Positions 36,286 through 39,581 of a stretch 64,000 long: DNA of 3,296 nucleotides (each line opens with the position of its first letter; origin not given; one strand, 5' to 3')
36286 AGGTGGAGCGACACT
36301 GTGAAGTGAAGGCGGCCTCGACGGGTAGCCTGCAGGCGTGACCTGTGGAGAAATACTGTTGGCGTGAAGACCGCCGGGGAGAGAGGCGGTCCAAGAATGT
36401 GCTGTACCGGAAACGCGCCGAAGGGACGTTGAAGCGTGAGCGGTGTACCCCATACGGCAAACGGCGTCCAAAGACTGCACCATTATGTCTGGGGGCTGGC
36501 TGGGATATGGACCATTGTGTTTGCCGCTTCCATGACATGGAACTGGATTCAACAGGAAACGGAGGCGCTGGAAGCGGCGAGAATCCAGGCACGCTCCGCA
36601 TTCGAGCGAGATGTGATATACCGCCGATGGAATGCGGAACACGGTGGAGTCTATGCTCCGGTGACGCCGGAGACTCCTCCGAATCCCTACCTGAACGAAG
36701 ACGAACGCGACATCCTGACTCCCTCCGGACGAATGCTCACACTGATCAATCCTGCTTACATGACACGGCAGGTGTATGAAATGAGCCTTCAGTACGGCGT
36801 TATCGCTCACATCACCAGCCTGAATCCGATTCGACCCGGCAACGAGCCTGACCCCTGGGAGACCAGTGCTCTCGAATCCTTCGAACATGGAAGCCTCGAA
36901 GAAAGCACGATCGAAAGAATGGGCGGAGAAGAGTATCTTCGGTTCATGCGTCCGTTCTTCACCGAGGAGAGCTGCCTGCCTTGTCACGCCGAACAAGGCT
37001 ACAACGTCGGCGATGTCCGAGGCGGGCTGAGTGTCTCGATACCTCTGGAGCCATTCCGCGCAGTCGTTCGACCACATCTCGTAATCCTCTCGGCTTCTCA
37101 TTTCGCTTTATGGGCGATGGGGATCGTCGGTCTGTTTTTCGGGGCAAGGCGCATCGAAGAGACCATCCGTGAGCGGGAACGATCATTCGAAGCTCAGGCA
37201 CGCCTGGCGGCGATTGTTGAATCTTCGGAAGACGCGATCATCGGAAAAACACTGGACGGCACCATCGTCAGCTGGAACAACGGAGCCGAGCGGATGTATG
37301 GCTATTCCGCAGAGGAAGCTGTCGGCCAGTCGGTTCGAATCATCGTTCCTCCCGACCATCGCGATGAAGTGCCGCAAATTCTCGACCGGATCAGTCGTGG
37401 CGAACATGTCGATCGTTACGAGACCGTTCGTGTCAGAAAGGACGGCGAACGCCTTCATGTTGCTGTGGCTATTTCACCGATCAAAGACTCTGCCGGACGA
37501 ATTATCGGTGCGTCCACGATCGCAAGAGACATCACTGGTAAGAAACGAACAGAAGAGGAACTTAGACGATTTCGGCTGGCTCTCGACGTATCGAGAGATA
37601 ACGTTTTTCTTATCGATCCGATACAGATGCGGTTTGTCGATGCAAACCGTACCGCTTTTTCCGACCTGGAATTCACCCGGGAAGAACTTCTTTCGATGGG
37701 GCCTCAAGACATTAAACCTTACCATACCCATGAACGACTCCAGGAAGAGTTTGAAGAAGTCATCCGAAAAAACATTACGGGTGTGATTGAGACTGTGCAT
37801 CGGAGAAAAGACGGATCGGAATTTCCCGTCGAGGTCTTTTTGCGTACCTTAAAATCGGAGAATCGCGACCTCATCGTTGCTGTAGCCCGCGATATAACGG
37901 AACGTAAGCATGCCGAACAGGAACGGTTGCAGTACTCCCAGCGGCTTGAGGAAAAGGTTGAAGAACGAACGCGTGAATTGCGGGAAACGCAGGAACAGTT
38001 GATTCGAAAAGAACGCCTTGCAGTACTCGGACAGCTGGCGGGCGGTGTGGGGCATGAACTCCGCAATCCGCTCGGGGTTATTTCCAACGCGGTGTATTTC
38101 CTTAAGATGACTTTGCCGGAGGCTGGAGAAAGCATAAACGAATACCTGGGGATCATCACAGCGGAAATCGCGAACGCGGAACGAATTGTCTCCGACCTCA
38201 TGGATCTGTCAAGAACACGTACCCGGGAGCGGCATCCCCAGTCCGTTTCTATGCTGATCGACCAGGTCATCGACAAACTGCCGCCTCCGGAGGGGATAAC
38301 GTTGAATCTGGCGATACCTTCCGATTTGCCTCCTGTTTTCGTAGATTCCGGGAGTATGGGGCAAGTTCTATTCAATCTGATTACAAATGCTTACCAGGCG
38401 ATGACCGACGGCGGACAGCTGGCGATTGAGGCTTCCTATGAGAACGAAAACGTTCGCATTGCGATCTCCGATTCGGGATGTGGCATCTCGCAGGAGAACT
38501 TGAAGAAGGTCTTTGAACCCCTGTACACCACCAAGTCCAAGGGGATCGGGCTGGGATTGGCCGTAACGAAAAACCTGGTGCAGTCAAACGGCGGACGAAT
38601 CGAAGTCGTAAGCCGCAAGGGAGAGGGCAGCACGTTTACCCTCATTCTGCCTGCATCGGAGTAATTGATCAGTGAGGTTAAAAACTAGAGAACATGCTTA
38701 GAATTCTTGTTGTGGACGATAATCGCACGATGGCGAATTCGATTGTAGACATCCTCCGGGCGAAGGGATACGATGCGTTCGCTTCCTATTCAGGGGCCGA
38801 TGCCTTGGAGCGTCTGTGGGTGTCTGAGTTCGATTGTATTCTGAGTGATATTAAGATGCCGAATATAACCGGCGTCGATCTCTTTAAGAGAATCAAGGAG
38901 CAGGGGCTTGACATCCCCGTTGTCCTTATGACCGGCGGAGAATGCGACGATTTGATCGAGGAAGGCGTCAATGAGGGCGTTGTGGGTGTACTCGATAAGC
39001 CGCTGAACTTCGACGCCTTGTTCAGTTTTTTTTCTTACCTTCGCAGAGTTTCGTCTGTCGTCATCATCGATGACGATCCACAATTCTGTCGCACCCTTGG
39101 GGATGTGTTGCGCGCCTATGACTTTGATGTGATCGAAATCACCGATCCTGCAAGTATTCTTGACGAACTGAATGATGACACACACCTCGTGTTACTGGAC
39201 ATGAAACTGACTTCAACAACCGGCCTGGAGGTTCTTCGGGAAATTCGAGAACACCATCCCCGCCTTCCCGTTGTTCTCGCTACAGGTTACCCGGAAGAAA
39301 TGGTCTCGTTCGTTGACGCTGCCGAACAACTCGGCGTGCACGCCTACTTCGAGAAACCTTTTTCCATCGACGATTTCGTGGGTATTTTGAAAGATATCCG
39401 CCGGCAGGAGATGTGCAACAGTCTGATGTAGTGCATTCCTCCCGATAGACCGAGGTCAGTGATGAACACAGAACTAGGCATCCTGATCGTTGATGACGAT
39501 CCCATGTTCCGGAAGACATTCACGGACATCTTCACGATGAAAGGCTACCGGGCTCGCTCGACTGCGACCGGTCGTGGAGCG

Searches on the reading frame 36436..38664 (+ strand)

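Call 44: search_protein_families(library=pfam, proteins=[window:36436-38664:+], max_evalue=0.00001)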
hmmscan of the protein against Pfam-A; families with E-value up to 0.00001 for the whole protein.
window:36436-38664:+ (742 aa): 9 families
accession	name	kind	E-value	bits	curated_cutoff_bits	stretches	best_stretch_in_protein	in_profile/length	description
PF13426.13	PAS_9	-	3.8e-33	114.3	27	2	266-367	2-102/103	PAS domain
PF08448.16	PAS_4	-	6e-26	91.3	23.1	2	261-370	1-109/110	PAS fold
PF00989.32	PAS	-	1.7e-24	86.4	22.6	1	256-366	2-113/113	PAS fold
PF02518.31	HATPase_c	-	2.7e-24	86.2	26.4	1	639-740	4-109/111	Histidine kinase-, DNA gyrase B-, and HSP90-like ATPase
PF11845.13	Tll0287-like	-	3.5e-21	76.6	24.1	1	44-203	4-144/144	Tll0287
PF08447.18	PAS_3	-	1e-12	48.6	25.6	1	277-359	1-85/89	PAS fold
PF00512.31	HisKA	-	5.3e-11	42.8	26.9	1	531-595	2-64/66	His Kinase A (phospho-acceptor) domain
PF13188.13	PAS_8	-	2.4e-10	40.4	21.8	0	255-308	1-55/65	PAS domain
PF08670.17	MEKHLA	-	7.9e-08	32.7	23.7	0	281-346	55-120/143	MEKHLA domain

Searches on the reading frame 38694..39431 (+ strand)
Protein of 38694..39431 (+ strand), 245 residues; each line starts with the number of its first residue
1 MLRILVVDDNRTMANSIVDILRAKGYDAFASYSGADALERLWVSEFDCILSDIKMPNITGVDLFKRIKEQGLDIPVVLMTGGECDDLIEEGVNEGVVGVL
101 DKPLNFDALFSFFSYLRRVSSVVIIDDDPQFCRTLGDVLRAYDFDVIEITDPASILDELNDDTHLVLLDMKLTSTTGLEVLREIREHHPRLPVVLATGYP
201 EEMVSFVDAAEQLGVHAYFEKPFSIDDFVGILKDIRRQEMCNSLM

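Call 45: search_protein_families(library=pfam, proteins=[window:38694-39431:+], max_evalue=0.00001)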
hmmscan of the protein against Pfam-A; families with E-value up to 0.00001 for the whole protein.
window:38694-39431:+ (245 aa): 2 families
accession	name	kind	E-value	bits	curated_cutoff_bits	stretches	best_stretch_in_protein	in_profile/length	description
PF00072.30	Response_reg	-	3.8e-44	149.8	30.2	2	4-110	1-107/111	Response regulator receiver domain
PF06490.17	FleQ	-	6.6e-08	33.3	22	0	3-110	1-100/108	Flagellar regulatory protein FleQ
